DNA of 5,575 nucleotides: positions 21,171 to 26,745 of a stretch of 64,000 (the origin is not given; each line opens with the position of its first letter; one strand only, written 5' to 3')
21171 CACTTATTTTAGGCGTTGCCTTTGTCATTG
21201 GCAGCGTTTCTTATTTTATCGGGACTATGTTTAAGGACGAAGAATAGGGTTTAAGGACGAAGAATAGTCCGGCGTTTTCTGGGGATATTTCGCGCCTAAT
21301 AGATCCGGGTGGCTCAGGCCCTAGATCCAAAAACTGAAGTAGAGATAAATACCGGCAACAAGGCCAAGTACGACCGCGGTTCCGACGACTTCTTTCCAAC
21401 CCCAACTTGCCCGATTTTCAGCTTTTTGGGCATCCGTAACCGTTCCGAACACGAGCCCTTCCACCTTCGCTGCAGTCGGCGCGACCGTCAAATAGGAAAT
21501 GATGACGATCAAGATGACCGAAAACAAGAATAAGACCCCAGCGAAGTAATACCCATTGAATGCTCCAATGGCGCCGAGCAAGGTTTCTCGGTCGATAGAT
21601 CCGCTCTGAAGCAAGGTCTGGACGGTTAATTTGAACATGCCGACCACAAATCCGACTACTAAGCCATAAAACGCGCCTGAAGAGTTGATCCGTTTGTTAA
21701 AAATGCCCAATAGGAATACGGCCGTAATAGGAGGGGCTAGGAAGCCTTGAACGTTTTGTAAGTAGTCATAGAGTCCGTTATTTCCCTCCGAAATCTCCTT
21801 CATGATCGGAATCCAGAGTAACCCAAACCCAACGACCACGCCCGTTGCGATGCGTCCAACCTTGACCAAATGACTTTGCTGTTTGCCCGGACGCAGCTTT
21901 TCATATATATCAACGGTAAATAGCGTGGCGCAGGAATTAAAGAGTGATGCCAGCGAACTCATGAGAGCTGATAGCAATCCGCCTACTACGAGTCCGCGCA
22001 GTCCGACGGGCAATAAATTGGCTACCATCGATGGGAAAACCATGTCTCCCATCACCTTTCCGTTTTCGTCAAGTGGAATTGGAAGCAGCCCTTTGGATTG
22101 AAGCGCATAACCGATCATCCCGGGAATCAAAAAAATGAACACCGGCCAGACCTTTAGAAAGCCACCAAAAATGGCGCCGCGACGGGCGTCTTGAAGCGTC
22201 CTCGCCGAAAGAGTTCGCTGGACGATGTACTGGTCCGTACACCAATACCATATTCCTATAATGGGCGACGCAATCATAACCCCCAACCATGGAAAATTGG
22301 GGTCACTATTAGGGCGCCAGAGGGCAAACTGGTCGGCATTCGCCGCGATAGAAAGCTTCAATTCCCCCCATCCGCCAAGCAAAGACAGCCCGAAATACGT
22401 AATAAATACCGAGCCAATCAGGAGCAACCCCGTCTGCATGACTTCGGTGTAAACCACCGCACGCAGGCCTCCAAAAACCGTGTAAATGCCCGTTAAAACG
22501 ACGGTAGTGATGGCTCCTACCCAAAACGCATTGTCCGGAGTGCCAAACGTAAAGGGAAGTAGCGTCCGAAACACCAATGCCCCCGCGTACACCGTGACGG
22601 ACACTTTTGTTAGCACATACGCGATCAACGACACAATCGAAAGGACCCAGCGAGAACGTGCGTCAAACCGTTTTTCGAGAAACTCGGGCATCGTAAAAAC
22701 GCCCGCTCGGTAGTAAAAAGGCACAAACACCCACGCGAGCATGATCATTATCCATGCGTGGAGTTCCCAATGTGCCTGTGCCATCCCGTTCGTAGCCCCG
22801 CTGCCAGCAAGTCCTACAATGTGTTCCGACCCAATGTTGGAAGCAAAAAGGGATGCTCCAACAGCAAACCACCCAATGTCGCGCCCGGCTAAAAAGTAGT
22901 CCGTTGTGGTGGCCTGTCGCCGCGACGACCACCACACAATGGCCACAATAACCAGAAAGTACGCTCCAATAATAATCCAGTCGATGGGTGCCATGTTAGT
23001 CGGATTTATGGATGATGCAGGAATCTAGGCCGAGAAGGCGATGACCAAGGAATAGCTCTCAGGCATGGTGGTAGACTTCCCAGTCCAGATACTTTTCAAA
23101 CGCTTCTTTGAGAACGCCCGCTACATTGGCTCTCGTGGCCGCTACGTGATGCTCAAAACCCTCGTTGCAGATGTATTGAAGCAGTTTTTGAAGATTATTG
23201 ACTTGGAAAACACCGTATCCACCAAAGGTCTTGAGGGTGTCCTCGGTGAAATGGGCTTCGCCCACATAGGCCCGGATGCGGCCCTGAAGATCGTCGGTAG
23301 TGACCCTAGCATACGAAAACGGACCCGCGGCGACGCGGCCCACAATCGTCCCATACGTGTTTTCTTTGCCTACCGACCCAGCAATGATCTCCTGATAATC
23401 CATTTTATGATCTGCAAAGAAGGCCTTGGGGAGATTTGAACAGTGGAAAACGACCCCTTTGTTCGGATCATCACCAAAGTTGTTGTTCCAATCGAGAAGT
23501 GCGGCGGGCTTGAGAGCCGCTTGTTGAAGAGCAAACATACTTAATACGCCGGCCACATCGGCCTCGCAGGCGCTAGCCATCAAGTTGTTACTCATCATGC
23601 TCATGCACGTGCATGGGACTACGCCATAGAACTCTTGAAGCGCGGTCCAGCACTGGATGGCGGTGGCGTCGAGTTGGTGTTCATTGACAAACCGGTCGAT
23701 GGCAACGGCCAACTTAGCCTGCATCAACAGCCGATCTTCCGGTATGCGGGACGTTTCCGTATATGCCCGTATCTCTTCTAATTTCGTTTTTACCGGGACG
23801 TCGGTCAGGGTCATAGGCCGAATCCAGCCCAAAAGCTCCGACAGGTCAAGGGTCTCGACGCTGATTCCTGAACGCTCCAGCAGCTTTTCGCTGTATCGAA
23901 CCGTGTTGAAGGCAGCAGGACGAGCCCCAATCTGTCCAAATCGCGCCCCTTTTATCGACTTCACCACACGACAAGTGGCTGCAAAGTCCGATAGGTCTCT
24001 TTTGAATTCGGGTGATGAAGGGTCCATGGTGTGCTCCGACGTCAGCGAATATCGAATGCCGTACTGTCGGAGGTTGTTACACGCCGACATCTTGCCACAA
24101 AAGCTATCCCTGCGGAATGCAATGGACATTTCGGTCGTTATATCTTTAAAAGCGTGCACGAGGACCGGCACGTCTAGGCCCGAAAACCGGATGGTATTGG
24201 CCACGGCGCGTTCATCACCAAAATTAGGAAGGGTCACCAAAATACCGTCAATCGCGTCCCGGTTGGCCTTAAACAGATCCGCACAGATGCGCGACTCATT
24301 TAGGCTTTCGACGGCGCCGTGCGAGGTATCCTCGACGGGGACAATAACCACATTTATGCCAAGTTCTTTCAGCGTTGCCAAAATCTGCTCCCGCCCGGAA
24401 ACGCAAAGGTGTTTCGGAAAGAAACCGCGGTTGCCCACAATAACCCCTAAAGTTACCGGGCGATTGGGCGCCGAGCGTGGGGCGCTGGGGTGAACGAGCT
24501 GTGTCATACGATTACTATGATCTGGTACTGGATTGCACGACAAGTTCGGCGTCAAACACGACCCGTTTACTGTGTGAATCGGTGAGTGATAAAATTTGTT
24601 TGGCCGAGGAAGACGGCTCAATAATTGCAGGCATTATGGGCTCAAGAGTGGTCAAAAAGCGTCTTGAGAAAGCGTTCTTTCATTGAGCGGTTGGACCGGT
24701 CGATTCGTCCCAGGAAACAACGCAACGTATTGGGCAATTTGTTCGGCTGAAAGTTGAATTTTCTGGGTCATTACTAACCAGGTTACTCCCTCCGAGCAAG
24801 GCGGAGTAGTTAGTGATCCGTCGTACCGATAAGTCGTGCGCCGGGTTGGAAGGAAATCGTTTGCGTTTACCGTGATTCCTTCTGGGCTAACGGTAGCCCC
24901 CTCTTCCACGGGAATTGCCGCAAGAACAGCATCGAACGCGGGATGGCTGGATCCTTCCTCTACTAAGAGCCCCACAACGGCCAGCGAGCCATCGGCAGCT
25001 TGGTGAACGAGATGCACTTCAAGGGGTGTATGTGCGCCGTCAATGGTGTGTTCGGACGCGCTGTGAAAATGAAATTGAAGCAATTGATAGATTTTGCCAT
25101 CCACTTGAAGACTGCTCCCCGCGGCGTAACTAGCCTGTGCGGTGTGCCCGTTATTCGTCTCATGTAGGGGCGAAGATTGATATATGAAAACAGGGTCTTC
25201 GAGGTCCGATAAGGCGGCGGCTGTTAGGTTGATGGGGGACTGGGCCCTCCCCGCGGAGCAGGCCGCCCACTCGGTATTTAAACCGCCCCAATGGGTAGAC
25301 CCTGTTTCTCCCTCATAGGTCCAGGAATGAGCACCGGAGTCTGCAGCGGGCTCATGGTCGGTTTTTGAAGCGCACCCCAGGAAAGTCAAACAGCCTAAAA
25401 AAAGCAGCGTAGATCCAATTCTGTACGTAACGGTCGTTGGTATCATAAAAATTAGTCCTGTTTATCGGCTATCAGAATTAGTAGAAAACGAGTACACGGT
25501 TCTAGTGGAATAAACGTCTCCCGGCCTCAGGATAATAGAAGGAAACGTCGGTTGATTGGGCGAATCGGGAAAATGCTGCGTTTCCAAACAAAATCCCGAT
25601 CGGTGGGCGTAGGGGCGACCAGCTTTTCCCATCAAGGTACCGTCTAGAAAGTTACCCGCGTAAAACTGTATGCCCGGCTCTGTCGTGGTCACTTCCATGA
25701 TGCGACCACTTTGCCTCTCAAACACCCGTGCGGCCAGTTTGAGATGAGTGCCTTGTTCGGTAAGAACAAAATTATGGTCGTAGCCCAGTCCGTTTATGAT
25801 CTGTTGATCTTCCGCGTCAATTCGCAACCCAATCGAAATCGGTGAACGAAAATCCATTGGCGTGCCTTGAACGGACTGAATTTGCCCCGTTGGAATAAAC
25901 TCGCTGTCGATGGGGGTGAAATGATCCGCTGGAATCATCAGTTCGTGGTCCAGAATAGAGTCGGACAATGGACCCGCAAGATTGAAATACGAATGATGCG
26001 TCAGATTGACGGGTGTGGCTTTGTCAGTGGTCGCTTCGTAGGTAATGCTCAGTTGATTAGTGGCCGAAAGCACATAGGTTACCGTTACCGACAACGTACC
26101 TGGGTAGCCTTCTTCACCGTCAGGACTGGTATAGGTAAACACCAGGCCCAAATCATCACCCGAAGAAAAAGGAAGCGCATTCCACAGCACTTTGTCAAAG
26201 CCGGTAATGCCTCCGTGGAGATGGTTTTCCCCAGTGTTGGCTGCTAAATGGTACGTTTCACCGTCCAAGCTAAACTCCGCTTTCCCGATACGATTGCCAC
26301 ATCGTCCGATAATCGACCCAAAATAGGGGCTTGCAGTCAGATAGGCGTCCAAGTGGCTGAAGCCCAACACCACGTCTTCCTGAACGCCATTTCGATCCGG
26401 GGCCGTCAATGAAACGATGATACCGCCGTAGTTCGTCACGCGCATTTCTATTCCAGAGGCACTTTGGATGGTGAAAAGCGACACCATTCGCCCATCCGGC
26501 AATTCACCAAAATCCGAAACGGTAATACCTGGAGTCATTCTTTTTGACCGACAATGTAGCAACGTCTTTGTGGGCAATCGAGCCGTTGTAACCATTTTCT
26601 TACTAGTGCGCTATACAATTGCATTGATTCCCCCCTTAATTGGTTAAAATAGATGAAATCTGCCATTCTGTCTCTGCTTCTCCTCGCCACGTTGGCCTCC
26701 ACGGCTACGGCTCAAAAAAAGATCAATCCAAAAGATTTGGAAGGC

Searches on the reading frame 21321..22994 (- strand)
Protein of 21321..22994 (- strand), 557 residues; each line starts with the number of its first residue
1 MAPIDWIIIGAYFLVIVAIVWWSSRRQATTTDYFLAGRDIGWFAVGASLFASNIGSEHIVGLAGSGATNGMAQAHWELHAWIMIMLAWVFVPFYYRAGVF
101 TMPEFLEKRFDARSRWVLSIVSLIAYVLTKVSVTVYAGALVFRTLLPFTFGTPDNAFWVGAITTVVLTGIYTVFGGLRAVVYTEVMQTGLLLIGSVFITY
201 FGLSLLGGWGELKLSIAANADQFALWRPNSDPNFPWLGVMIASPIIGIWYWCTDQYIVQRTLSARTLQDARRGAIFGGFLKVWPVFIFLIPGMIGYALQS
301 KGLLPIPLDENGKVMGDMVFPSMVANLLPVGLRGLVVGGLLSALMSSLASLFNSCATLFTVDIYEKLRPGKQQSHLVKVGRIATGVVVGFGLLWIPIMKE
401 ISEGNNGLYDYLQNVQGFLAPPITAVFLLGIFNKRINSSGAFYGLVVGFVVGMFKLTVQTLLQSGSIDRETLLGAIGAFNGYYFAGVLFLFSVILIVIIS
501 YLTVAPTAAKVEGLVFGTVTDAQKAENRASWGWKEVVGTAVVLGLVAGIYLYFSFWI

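Call 27: search_protein_families(library=pfam, proteins=[window:21321-22994:-], max_evalue=0.00001)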
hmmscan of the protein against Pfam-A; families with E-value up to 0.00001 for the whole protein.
window:21321-22994:- (557 aa): 1 family
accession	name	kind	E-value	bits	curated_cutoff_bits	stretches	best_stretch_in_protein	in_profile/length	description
PF00474.23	SSF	-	1.6e-82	278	22.8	1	33-448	1-406/406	Sodium:solute symporter family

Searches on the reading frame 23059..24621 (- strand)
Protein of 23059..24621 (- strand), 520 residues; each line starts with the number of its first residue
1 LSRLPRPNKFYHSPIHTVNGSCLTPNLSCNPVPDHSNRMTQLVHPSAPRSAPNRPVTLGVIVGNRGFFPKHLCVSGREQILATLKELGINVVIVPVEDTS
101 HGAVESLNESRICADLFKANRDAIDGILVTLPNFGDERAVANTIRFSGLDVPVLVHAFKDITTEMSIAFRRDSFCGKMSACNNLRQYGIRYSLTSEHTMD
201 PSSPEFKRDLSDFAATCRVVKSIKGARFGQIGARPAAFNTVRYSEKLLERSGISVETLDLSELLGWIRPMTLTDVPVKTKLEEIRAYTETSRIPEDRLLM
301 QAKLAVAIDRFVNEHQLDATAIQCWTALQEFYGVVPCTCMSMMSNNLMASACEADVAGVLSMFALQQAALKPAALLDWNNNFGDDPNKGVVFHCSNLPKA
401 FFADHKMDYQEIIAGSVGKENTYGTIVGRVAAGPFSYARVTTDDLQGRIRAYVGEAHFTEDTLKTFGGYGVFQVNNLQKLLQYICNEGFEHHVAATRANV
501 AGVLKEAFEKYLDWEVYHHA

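Call 27: search_protein_families(library=pfam, proteins=[window:23059-24621:-], max_evalue=0.00001)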
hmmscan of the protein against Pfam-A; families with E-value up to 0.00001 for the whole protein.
window:23059-24621:- (520 aa): 1 family
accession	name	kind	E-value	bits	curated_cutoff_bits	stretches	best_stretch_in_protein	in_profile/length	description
PF02952.23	Fucose_iso_C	-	1.6e-28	99.6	29.3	1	392-518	2-142/143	L-fucose isomerase, C-terminal domain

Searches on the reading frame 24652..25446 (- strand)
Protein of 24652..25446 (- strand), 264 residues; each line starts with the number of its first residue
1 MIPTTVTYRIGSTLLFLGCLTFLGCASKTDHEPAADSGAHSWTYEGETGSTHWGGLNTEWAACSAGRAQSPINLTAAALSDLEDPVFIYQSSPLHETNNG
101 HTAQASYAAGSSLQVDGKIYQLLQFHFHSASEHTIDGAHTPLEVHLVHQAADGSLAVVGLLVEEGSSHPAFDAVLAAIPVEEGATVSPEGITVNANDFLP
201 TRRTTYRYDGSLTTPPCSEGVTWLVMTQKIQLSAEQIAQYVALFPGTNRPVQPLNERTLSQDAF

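Call 27: search_protein_families(library=pfam, proteins=[window:24652-25446:-], max_evalue=0.00001)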
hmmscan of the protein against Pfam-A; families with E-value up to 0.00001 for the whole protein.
window:24652-25446:- (264 aa): 1 family
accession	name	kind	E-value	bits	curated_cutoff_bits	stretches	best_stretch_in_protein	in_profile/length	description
PF00194.26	Carb_anhydrase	-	3.8e-39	135.3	27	1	49-260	2-251/254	Eukaryotic-type carbonic anhydrase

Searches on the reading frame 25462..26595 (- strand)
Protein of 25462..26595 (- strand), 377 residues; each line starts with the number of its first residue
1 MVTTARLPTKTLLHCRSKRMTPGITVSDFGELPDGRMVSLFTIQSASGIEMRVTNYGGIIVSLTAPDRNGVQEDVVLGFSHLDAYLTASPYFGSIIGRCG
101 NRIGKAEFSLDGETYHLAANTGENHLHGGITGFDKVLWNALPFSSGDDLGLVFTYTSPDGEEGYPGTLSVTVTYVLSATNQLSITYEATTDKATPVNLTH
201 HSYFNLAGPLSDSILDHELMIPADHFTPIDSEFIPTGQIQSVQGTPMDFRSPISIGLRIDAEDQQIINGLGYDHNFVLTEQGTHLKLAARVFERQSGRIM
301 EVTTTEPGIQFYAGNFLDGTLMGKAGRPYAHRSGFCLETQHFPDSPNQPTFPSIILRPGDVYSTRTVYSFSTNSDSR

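Call 27: search_protein_families(library=pfam, proteins=[window:25462-26595:-], max_evalue=0.00001)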
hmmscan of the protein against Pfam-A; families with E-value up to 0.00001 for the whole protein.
window:25462-26595:- (377 aa): 1 family
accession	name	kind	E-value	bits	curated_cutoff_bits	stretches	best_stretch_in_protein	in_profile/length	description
PF01263.26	Aldose_epim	-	5.1e-92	308.9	27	1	40-369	2-299/299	Aldose 1-epimerase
